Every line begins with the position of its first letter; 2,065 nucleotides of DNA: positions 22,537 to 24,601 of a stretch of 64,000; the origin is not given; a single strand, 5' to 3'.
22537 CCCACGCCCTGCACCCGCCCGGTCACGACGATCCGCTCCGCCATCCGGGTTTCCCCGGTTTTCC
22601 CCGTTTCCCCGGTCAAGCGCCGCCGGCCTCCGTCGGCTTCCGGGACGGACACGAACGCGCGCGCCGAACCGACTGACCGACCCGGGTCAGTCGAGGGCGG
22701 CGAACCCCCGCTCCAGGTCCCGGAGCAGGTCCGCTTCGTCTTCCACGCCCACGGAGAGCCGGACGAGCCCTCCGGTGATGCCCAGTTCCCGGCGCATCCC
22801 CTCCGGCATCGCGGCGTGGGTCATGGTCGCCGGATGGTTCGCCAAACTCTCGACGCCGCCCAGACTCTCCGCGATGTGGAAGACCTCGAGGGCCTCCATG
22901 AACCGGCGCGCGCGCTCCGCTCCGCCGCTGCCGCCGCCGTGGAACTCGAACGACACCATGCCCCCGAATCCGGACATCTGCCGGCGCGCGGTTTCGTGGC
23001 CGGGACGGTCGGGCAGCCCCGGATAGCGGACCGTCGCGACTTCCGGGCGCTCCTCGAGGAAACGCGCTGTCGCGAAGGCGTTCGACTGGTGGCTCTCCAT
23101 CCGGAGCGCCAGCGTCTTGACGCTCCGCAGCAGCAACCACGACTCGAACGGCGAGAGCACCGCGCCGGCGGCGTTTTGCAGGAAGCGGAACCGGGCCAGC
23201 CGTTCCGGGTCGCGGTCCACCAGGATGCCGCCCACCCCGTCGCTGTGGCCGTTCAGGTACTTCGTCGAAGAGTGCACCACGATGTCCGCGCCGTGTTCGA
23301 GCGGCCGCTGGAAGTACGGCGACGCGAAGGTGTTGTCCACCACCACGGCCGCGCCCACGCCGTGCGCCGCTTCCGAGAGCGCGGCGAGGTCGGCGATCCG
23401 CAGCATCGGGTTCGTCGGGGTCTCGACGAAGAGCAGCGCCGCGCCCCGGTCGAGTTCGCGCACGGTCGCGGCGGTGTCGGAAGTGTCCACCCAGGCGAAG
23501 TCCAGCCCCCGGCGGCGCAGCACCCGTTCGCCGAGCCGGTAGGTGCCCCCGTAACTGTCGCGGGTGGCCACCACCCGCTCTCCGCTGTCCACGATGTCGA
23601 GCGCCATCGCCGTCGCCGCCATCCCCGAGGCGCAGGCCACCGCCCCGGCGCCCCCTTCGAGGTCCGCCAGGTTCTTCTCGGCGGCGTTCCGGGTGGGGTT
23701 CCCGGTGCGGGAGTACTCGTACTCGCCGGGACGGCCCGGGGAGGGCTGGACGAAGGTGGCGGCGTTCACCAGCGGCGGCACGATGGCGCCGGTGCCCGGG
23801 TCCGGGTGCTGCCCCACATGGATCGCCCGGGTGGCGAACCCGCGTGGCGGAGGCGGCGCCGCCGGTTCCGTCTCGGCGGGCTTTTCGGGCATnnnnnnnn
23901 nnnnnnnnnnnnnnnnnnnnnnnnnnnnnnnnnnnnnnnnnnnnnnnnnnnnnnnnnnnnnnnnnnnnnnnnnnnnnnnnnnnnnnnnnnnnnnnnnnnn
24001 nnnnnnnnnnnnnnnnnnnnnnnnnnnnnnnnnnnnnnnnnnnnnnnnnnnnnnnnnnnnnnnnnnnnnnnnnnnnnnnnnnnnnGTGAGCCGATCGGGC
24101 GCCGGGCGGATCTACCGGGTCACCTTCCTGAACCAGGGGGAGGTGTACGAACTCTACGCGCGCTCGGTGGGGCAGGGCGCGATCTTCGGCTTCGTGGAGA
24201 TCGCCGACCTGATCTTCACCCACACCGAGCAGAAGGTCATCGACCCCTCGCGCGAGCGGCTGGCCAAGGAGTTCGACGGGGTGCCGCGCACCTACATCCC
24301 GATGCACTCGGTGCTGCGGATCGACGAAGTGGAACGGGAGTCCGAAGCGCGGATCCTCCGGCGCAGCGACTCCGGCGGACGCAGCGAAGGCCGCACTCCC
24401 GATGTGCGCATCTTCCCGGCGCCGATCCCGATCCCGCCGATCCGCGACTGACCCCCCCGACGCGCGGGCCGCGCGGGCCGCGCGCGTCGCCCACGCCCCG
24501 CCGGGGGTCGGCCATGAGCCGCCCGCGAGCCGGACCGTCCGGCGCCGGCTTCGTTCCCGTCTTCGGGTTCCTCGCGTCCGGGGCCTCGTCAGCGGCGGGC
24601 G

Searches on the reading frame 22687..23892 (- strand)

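Call 11: search_protein_families(library=pfam, proteins=[window:22687-23892:-], max_evalue=0.01)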
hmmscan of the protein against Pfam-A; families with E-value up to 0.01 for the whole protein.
window:22687-23892:- (401 aa): 1 family
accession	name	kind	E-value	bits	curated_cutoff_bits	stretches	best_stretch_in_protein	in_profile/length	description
PF01053.26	Cys_Met_Meta_PP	-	7.1e-139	463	27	1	21-397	2-380/381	Cys/Met metabolism PLP-dependent enzyme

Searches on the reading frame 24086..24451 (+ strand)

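Call 11: search_protein_families(library=pfam, proteins=[window:24086-24451:+], max_evalue=0.01)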
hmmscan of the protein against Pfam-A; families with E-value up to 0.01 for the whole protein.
window:24086-24451:+ (121 aa): 1 family
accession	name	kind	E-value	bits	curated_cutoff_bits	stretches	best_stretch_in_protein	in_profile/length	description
PF08850.16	DUF1820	-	4.1e-33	114.2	27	1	9-94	2-87/97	Domain of unknown function (DUF1820)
